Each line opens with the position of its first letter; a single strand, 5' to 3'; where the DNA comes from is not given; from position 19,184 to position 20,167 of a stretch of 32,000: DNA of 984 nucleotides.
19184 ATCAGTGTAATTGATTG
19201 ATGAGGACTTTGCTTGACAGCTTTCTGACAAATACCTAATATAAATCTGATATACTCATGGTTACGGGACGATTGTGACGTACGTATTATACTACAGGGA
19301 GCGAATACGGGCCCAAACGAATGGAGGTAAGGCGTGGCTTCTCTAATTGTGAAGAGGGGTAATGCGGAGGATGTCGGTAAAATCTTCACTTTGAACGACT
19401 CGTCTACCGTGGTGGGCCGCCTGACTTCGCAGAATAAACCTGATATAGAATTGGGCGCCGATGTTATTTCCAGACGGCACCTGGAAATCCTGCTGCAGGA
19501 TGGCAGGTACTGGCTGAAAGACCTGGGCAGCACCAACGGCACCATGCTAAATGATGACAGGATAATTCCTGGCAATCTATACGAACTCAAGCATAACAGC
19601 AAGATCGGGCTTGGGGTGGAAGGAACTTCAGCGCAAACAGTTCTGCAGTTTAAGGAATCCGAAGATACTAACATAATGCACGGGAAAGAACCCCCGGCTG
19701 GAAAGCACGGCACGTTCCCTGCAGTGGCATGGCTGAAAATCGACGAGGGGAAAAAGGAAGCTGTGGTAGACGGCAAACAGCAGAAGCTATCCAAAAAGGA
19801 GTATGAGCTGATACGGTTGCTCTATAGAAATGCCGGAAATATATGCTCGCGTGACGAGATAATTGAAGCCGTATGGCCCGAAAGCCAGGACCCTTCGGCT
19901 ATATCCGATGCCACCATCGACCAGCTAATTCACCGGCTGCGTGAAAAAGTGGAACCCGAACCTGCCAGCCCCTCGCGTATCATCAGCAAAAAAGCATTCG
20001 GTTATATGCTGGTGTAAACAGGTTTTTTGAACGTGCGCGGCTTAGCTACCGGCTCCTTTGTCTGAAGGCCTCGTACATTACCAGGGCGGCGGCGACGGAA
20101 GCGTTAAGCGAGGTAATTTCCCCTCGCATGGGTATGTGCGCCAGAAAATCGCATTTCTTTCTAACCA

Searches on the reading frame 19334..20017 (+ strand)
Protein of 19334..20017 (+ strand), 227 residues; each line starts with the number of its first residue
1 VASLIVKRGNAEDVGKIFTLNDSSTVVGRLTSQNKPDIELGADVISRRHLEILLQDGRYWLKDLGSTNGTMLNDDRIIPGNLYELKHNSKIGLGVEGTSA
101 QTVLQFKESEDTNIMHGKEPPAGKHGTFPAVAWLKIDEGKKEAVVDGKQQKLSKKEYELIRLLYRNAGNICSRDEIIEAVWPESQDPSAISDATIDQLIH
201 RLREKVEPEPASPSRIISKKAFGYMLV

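Call 6: search_protein_families(library=pfam, proteins=[window:19334-20017:+])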
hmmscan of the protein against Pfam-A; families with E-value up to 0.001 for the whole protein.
window:19334-20017:+ (227 aa): 3 families
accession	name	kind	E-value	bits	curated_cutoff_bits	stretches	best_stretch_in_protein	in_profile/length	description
PF00486.34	Trans_reg_C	-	3.7e-19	69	26.2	1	148-226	2-77/77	Transcriptional regulatory protein, C terminal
PF00498.31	FHA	-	6e-17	62.3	20.7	1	25-94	1-67/67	FHA domain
PF16697.10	Yop-YscD_cpl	-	6.1e-09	36.5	33.2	1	13-94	7-84/94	Inner membrane component of T3SS, cytoplasmic domain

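Call 7: find_homologous_proteins(query=window:19334-20017:+)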
Query window:19334-20017:+ (227 aa): 353 proteins with E <= 0.001 among 790 candidates; the best 120 are listed.
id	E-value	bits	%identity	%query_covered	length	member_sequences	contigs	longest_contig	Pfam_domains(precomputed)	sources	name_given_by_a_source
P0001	3.4e-145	499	100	100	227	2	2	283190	PF00498.32,PF16697.11,PF00486.35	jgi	-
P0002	1.2e-135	468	94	100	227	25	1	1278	PF00498.32,PF16697.11,PF00486.35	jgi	jgi:hypothetical protein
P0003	2.2e-132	457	91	100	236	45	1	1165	PF00498.32,PF16697.11,PF00486.35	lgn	-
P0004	3.0e-124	431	86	100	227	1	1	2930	PF00498.32,PF16697.11,PF00486.35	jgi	jgi:hypothetical protein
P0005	6.9e-124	430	86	100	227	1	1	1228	PF00498.32,PF16697.11,PF00486.35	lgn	-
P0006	1.4e-123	429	85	100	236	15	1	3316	PF00498.32,PF16697.11,PF00486.35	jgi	jgi:hypothetical protein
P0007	2.5e-123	428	85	100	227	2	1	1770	PF00498.32,PF16697.11,PF00486.35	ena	-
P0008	2.9e-121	421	86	100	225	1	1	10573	PF00498.32,PF16697.11,PF00486.35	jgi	-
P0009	3.4e-121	421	85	100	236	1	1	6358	PF00498.32,PF16697.11,PF00486.35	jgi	jgi:hypothetical protein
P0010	5.1e-121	420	84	100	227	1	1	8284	PF00498.32,PF16697.11,PF00486.35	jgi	jgi:hypothetical protein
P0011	1.2e-120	419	84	100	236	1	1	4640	PF00498.32,PF16697.11,PF00486.35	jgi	jgi:hypothetical protein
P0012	8.1e-120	416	83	100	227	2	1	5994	PF00498.32,PF16697.11,PF00486.35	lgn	-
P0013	2.2e-119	415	83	100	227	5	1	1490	PF00498.32,PF16697.11,PF00486.35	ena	-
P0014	3.2e-119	414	83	100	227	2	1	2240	PF00498.32,PF16697.11,PF00486.35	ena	-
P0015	3.7e-119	414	85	100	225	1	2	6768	PF00498.32,PF16697.11,PF00486.35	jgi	jgi:hypothetical protein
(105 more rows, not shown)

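Call 11: find_related_loci(query=A1, collection=genome_contigs, flank=8000)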
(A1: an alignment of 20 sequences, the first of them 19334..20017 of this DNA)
Query A1 (227 aa) in genome_contigs; peptide patterns used: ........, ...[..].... (x = any residue, [..] = any of these).
150 stretches matched a pattern; 65 encode a relative of the query (tblastn E <= 1e-3); 64 distinct loci.
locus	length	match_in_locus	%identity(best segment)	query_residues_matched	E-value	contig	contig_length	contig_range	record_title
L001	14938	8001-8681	90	1-227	4e-138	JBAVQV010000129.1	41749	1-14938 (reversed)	MAG: Dehalococcoidia bacterium isolate MFD02350_ilm_asm_bin2 k127_126155, whole genome shotgun sequence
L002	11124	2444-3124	80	1-227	3e-122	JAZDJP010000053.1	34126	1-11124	MAG: Planctomycetota bacterium isolate MEGAHIT-group-0.494 k141_6579254, whole genome shotgun sequence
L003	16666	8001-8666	79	1-227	2e-119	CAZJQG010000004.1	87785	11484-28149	MAG TPA_asm: uncultured Dehalococcoidales bacterium isolate SRP098346_co1_423 genome assembly, contig: NODE_60_length_87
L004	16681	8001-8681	78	1-227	2e-119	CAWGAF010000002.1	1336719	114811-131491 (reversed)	MAG: uncultured Chloroflexia bacterium isolate MFD04408.bin.2.19 genome assembly, contig: contig_36051, whole genome sho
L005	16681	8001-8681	77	1-227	6e-118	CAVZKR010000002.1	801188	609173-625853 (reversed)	MAG: uncultured Chloroflexia bacterium isolate MFD04408.bin.2.47 genome assembly, contig: contig_26527, whole genome sho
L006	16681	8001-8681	78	1-227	6e-118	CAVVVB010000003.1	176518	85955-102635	MAG: uncultured Chloroflexia bacterium isolate MFD03726.bin.2.26 genome assembly, contig: contig_106976, whole genome sh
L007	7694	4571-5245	81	1-227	1e-117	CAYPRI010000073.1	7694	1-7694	MAG TPA_asm: uncultured Dehalococcoidales bacterium isolate SRP098346_co1_420 genome assembly, contig: NODE_13104_length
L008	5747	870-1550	76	1-227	9e-117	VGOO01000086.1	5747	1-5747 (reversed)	MAG: Chloroflexi bacterium isolate M_DeepCast_400m_m2_044 M_DeepCast_400m_m2_044_Ga0194112_10031038, whole genome shotgu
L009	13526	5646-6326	76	1-227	4e-116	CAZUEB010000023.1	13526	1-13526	MAG TPA_asm: uncultured Dehalococcoidales bacterium isolate SRP098346_co1_299 genome assembly, contig: NODE_5292_length_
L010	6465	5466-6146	76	1-227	3e-116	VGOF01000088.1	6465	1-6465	MAG: Chloroflexi bacterium isolate K_DeepCast_250m_m2_195 K_DeepCast_250m_m2_195_Ga0194125_10026833, whole genome shotgu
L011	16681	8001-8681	76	1-227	6e-116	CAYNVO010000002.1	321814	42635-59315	MAG TPA_asm: uncultured Dehalococcoidales bacterium isolate SRP178699_co1_561 genome assembly, contig: NODE_6_length_321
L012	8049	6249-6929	74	1-227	3e-114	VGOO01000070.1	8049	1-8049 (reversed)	MAG: Chloroflexi bacterium isolate M_DeepCast_400m_m2_044 M_DeepCast_400m_m2_044_Ga0194112_10018446, whole genome shotgu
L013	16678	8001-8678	74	1-227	4e-114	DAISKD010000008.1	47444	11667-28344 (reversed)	MAG TPA_asm: Chloroflexota bacterium isolate CTOTU21513 NODE_516_length_47444_cov_16.972778, whole genome shotgun sequen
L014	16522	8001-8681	75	1-227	1e-113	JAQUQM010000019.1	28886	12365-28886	MAG: Dehalococcoidia bacterium isolate STD1_5 NODE_3315_length_28886_cov_3.299315_Sandtown_D1, whole genome shotgun sequ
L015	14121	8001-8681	73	1-227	6e-112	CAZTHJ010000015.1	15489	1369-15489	MAG TPA_asm: uncultured Dehalococcoidales bacterium isolate SRP080215_co1_65 genome assembly, contig: NODE_3022_length_1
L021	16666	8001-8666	69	1-226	2e-102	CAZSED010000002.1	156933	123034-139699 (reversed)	MAG TPA_asm: uncultured Dehalococcoidales bacterium isolate SRP098346_co1_392 genome assembly, contig: NODE_5_length_156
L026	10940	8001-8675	66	1-227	1e-93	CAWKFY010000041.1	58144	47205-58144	MAG: uncultured Chloroflexia bacterium isolate MFD04492.bin.2.15 genome assembly, contig: contig_92044, whole genome sho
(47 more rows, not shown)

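Call 16: search_solved_structures(query=window:19334-20017:+, max_evalue=0.001, show_alignments=3)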
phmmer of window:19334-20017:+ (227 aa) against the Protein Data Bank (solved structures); distinct sequences matched with E-value up to 0.001: 51.
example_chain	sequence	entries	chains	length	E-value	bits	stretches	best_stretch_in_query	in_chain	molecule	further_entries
2k4j_A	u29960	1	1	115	1.1e-10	44.8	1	134-226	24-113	Putative TRANSCRIPTIONAL REGULATOR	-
2oqr_A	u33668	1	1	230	2.2e-09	40.5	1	137-226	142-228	Sensory transduction protein regX3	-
2zxj_A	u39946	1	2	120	3.2e-09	40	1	147-226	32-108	Transcriptional regulatory protein walR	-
2naz_A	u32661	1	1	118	3.9e-09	39.7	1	134-227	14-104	Transcriptional regulatory protein RstA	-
1p2f_A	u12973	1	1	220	4.5e-09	39.5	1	134-226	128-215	Response Regulator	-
2hwv_A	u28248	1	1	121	6.8e-09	38.9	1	145-226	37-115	DNA-binding response regulator VicR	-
5za3_A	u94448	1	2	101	7.6e-09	38.8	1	146-226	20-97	DNA-binding response regulator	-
2d1v_A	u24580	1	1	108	8.7e-09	38.6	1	151-226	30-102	Transcriptional regulatory protein yycF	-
6cqg_A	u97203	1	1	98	1.5e-08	37.8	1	146-225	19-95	DNA-binding response regulator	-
6is4_A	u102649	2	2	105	1.9e-06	30.9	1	131-225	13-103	Response regulator ArlR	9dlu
6iju_A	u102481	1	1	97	2.5e-06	30.6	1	134-225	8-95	DNA-binding response regulator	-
6kyx_A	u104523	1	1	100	2.5e-06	30.5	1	134-225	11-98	DNA-binding response regulator ArlR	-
6i2q_B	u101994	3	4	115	2.6e-06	30.5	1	2-77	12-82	Glycogen accumulation regulator GarA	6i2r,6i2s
8p5r_G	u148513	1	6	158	5.6e-06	29.4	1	2-77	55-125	Glycogen accumulation regulator GarA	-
2kb3_A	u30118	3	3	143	6.3e-06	29.2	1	2-75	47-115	Oxoglutarate dehydrogenase inhibitor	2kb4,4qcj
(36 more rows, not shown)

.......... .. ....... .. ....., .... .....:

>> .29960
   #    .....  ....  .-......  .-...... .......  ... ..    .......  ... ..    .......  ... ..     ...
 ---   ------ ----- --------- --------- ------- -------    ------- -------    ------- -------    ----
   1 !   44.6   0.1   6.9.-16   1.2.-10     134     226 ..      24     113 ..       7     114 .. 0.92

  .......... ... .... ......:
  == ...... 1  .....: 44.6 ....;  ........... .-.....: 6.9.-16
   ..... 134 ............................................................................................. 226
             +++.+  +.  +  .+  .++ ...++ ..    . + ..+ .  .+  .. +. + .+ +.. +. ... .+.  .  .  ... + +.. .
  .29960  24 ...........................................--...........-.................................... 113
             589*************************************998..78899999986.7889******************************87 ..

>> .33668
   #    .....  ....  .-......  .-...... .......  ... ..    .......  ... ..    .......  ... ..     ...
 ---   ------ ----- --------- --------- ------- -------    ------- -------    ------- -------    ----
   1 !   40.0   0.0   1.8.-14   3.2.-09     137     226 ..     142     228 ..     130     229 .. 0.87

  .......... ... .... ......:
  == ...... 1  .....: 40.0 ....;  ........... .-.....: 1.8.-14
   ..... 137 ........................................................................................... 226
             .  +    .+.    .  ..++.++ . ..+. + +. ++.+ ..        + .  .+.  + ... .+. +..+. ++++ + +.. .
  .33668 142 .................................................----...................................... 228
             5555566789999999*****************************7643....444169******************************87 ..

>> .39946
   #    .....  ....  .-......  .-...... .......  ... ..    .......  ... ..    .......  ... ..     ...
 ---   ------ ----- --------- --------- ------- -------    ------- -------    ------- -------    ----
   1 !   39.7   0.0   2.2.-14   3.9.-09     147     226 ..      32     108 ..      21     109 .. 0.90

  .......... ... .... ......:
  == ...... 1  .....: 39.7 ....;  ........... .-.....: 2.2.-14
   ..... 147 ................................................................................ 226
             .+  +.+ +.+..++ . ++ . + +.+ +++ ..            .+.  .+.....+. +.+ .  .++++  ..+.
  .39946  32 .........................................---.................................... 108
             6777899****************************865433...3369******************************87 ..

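Call 46: search_protein_families(library=pfam, proteins=[L021:2157-4391:+, L026:2221-2796:-, L026:3683-4246:-, L026:3499-3912:-, L014:3633-4175:-, L014:345-3548:-])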
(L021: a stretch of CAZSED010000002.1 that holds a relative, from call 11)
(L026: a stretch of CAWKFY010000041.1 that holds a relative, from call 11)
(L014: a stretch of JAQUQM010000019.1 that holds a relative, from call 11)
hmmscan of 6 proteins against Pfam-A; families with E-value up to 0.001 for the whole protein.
L021:2157-4391:+ (744 aa): 1 family
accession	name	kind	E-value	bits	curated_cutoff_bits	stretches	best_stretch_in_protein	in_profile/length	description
PF07705.17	CARDB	-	1.4e-06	28.8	22.7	1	622-696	5-80/101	CARDB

L026:2221-2796:- (191 aa): 1 family
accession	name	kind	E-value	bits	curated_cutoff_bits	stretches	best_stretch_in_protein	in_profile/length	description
PF07705.17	CARDB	-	6.2e-08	33.2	22.7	1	69-144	4-80/101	CARDB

L026:3683-4246:- (187 aa): 0 families

L026:3499-3912:- (137 aa): 0 families

L014:3633-4175:- (180 aa): 1 family
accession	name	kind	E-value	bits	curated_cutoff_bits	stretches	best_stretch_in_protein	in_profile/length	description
PF25778.1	DUF7948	-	2.2e-17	64.3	27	1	78-179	1-100/214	Domain of unknown function (DUF7948)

L014:345-3548:- (1067 aa): 3 families
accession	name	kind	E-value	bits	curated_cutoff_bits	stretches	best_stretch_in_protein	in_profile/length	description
PF06739.17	SBBP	-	1.8e-30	105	20.5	3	346-389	2-38/38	Beta-propeller repeat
PF25778.1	DUF7948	-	4.6e-16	59.9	27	1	2-83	132-213/214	Domain of unknown function (DUF7948)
PF07705.17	CARDB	-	0.00011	22.8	22.7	1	949-1020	7-80/101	CARDB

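Call 61: search_protein_representatives(alignment_id=A1)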
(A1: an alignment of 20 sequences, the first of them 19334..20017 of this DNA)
Query: 20 sequences, 227 profile positions. Proteins with E-value up to 0.001 (for the whole library): 37000; up to 1e-10: 1990; up to 1e-30: 23. The best 150 are listed.
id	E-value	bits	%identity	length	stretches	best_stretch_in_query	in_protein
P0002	3.8e-132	454.9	-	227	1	1-227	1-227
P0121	2.9e-70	252.5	-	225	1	1-227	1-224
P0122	3.9e-61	222.6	-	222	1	1-226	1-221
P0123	3.6e-58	212.9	-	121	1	103-227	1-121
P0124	1.1e-57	211.4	-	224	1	3-227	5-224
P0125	6.9e-57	208.7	-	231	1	2-226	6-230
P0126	8.2e-56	205.2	-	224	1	1-226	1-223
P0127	1.9e-51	191.0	-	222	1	1-226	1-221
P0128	3.4e-49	183.6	-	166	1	1-128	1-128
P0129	4.4e-48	179.9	-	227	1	1-227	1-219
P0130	5.5e-48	179.6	-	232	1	2-226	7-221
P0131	2.5e-47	177.5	-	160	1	64-226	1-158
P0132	3.0e-39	151.0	-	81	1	1-81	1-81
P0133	4.0e-39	150.6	-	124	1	148-227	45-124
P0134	9.8e-39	149.4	-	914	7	26-80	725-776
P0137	1.3e-35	139.2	-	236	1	2-224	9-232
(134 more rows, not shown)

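Call 64: find_homologous_proteins(query=A4, max_evalue=1e-10)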
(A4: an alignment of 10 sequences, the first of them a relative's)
Query A4 (10 sequences) (225 aa, profile of the alignment): 5359 proteins with E <= 1e-10 among 8000 candidates; the best 120 are listed.
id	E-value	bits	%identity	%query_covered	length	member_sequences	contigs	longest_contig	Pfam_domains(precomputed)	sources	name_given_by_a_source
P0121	8.0e-94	331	100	100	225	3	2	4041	PF00498.32,PF16697.11,PF00486.35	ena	-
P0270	5.7e-92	325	83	100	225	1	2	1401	PF00498.32,PF16697.11,PF00486.35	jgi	jgi:hypothetical protein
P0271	9.9e-92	324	75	100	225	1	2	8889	PF00498.32,PF16697.11,PF00486.35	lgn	-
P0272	1.9e-90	320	78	100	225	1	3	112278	PF00498.32,PF16697.11,PF00486.35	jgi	jgi:DNA-binding winged helix-turn-helix (wHTH) protein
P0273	1.6e-89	317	74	100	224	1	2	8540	PF00498.32,PF16697.11,PF00486.35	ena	-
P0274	2.2e-89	317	57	100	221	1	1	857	PF00498.32,PF16697.11,PF00486.35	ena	-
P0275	2.2e-89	317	78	100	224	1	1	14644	PF00498.32,PF16697.11,PF00486.35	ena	-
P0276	2.7e-89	316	56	100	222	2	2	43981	PF00498.32,PF16697.11,PF00486.35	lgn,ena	-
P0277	2.7e-88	313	70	100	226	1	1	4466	PF00498.32,PF16697.11,PF00486.35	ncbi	ncbi:MAG: FHA domain-containing protein [Dehalococcoidales bacterium]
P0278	4.0e-88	313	67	100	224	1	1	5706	PF00498.32,PF16697.11,PF00486.35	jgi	jgi:DNA-binding winged helix-turn-helix (wHTH) protein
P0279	4.3e-88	313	67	100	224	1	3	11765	PF00498.32,PF16697.11,PF00486.35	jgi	jgi:hypothetical protein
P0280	1.7e-87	311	74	100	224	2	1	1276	PF00498.32,PF16697.11,PF00486.35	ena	-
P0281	2.5e-87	310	58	100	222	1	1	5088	PF00498.32,PF16697.11,PF00486.35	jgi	jgi:pSer/pThr/pTyr-binding forkhead associated (FHA) protein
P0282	2.8e-87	310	57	100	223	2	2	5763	PF00498.32,PF16697.11,PF00486.35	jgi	jgi:DNA-binding winged helix-turn-helix (wHTH) protein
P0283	9.1e-87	308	78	100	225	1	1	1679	PF00498.32,PF16697.11,PF00486.35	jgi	jgi:pSer/pThr/pTyr-binding forkhead associated (FHA) protein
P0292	3.3e-84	300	41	99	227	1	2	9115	PF00498.32,PF16697.11,PF00486.35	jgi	-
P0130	4.4e-82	293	37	99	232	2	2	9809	PF00498.32,PF00486.35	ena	-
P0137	1.1e-81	292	36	99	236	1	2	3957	PF00498.32,PF00486.35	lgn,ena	-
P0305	1.6e-79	284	46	99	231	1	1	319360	PF00498.32,PF16697.11,PF00486.35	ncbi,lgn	-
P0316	7.1e-79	282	50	100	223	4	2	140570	PF00498.32,PF16697.11,PF00486.35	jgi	-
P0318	2.0e-78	281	43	99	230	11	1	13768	PF00498.32,PF16697.11,PF00486.35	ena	-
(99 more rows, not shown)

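Call 65: find_encoding_contigs(protein=P0272, flank=7000, max_places=1)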
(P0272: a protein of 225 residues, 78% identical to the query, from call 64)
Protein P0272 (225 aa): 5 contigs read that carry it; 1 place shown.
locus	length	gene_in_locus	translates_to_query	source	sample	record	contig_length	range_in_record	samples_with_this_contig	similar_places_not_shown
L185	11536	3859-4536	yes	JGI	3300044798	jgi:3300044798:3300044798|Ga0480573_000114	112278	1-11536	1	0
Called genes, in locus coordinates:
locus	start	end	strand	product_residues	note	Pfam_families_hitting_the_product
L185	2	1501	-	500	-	?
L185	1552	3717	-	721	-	PF00656:Peptidase_C14 (weak), PF01650:Peptidase_C13, PF18998:Flg_new_2 (faint), PF00498:FHA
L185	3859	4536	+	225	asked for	PF16697:Yop-YscD_cpl, PF00498:FHA, PF00486:Trans_reg_C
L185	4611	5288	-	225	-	PF00498:FHA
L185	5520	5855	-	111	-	-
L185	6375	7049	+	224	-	PF04542:Sigma70_r2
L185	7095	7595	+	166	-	-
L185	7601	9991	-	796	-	PF02861:Clp_N (faint), PF13191:AAA_16 (weak), PF00004:AAA, PF17871:AAA_lid_9, PF07724:AAA_2, PF07728:AAA_5, PF00004:AAA (weak), PF10431:ClpB_D2-small, +4 more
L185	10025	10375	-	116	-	PF00515:TPR_1 (faint), PF07719:TPR_2 (faint), PF23914:TPR_CcmH_CycH (weak)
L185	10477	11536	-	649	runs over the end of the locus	PF00012:HSP70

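Call 66: find_encoding_contigs(protein=P0276, flank=7000, max_places=1)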
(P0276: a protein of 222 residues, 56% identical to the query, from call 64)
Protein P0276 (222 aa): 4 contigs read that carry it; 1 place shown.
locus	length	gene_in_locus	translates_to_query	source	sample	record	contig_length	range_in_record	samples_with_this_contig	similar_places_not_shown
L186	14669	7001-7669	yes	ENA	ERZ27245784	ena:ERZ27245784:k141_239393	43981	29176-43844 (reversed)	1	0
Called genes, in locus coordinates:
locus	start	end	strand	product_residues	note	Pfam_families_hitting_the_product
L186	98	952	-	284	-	PF00795:CN_hydrolase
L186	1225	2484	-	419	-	PF00092:VWA, PF13519:VWA_2, PF13768:VWA_3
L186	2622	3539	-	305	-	PF00481:PP2C, PF13672:PP2C_2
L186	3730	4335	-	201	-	PF00498:FHA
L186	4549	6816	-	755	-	PF00069:Pkinase, PF07714:PK_Tyr_Ser-Thr, PF03109:ABC1 (weak), PF14531:Kinase-like (weak), PF00041:fn3 (weak), PF16656:Pur_ac_phosph_N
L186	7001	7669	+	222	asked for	PF16697:Yop-YscD_cpl, PF00498:FHA, PF00486:Trans_reg_C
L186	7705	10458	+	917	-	PF00498:FHA, PF16697:Yop-YscD_cpl, PF16697:Yop-YscD_cpl, PF00498:FHA, PF00005:ABC_tran, PF02463:SMC_N (weak), PF01061:ABC2_membrane, PF12698:ABC2_membrane_3 (weak), +1 more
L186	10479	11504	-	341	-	PF02230:Abhydrolase_2, PF10503:Esterase_PHB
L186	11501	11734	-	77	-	PF07927:HicA_toxin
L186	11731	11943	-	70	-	-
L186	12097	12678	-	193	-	PF01195:Pept_tRNA_hydro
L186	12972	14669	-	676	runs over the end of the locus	PF22745:Nlig-Ia, PF01653:DNA_ligase_aden, PF03120:OB_DNA_ligase, PF03119:DNA_ligase_ZBD, PF00633:HHH (faint), PF12826:HHH_2, PF14520:HHH_5, PF00533:BRCT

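Call 67: find_encoding_contigs(protein=P0305, flank=7000, max_places=1)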
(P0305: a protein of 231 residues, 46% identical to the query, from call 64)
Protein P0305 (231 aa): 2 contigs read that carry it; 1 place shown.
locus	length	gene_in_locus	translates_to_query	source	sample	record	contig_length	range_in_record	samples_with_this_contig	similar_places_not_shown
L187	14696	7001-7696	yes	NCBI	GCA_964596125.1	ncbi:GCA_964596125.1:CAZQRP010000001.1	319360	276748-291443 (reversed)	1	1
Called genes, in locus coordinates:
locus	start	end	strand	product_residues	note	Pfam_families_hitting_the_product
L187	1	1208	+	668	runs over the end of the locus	PF00456:Transketolase_N, PF02779:Transket_pyr, PF22613:Transketolase_C_1, PF02780:Transketolase_C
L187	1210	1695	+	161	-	PF02502:LacAB_rpiB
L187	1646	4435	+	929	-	PF00923:TAL_FSA, PF00342:PGI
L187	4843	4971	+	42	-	-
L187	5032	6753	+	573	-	PF00801:PKD (weak), PF07679:I-set (faint), PF07705:CARDB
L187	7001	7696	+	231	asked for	PF16697:Yop-YscD_cpl (weak), PF00498:FHA, PF00486:Trans_reg_C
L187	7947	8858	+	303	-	PF03446:NAD_binding_2, PF00393:6PGD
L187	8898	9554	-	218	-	PF00834:Ribul_P_3_epim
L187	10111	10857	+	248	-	PF01541:GIY-YIG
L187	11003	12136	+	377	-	PF08240:ADH_N, PF16912:Glu_dehyd_C, PF00107:ADH_zinc_N (weak)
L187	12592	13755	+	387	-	PF00989:PAS, PF13426:PAS_9, PF08447:PAS_3, PF00512:HisKA, PF02518:HATPase_c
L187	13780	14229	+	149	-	PF00072:Response_reg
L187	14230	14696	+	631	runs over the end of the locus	PF00072:Response_reg, PF00989:PAS, PF08448:PAS_4 (weak), PF13188:PAS_8 (weak), PF13426:PAS_9, PF02518:HATPase_c, PF00072:Response_reg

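Call 68: find_encoding_contigs(protein=P0316, flank=7000, max_places=1)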
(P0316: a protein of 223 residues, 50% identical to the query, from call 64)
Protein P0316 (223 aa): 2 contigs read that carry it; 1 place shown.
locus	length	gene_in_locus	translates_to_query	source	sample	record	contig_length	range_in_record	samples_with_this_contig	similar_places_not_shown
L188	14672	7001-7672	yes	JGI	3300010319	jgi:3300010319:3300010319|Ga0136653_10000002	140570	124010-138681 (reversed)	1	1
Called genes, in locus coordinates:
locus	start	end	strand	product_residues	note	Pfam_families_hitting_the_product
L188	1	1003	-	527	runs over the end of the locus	PF00498:FHA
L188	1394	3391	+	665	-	PF07705:CARDB (weak)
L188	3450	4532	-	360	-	PF00498:FHA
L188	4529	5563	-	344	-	PF00069:Pkinase, PF07714:PK_Tyr_Ser-Thr, PF01636:APH (faint), PF03109:ABC1 (faint)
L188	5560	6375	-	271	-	PF00481:PP2C, PF13672:PP2C_2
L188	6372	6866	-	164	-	PF00498:FHA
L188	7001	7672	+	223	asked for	PF16697:Yop-YscD_cpl, PF00498:FHA, PF00486:Trans_reg_C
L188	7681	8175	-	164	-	-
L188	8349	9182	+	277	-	-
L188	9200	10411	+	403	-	PF24681:Kelch_KLHDC2_KLHL20_DRC7 (weak), PF24981:Beta-prop_ATRN-LZTR1, PF01344:Kelch_1 (weak), PF13964:Beta-prop_Calicin, PF24681:Kelch_KLHDC2_KLHL20_DRC7, PF13964:Beta-prop_Calicin, PF01344:Kelch_1, PF13415:Beta-prop_FBX42, +4 more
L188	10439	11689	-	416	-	PF04055:Radical_SAM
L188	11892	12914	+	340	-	-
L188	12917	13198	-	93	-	-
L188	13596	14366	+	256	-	-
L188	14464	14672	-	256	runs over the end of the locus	PF01869:BcrAD_BadFG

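Call 70: find_encoding_contigs(protein=P0137, flank=5000, max_places=2)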
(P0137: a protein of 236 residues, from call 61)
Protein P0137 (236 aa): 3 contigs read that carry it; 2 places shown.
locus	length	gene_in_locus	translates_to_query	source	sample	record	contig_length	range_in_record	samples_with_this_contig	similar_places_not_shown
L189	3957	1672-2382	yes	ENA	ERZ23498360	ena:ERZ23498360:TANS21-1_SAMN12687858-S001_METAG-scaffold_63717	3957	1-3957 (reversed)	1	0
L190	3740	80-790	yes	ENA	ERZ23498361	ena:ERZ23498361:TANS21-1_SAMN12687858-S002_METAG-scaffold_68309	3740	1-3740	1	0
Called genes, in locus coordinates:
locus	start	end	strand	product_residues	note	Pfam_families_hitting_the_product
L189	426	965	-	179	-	PF00929:RNase_T, PF16473:Rv2179c-like (faint)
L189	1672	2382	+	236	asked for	PF00498:FHA, PF00486:Trans_reg_C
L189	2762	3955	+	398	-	?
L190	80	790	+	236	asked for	PF00498:FHA, PF00486:Trans_reg_C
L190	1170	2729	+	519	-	PF00069:Pkinase, PF07714:PK_Tyr_Ser-Thr, PF07719:TPR_2 (weak), PF13414:TPR_11 (weak), PF00515:TPR_1, PF07719:TPR_2 (weak), PF13181:TPR_8 (weak), PF00515:TPR_1, +12 more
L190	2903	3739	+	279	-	?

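Call 71: find_encoding_contigs(protein=P0130, flank=6000, max_places=1)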
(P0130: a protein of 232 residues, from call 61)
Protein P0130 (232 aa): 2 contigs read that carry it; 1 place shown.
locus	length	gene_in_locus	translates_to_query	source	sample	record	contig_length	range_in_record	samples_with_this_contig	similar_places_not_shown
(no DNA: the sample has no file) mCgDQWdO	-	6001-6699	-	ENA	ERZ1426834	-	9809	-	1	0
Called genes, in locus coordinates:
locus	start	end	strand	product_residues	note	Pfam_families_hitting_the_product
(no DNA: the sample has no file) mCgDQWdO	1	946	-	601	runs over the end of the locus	PF00069:Pkinase, PF07714:PK_Tyr_Ser-Thr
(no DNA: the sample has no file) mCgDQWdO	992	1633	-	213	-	PF12773:DZR (weak), PF13240:Zn_Ribbon_1 (faint), PF13248:Zn_ribbon_3 (faint), PF00498:FHA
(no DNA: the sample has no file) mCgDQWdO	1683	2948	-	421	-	PF00092:VWA, PF13519:VWA_2, PF13768:VWA_3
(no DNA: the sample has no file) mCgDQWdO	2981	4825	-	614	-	PF00092:VWA, PF13519:VWA_2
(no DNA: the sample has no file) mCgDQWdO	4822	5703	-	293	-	PF16697:Yop-YscD_cpl, PF00498:FHA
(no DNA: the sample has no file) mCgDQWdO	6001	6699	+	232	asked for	PF00498:FHA, PF00486:Trans_reg_C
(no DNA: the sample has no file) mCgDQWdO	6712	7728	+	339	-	?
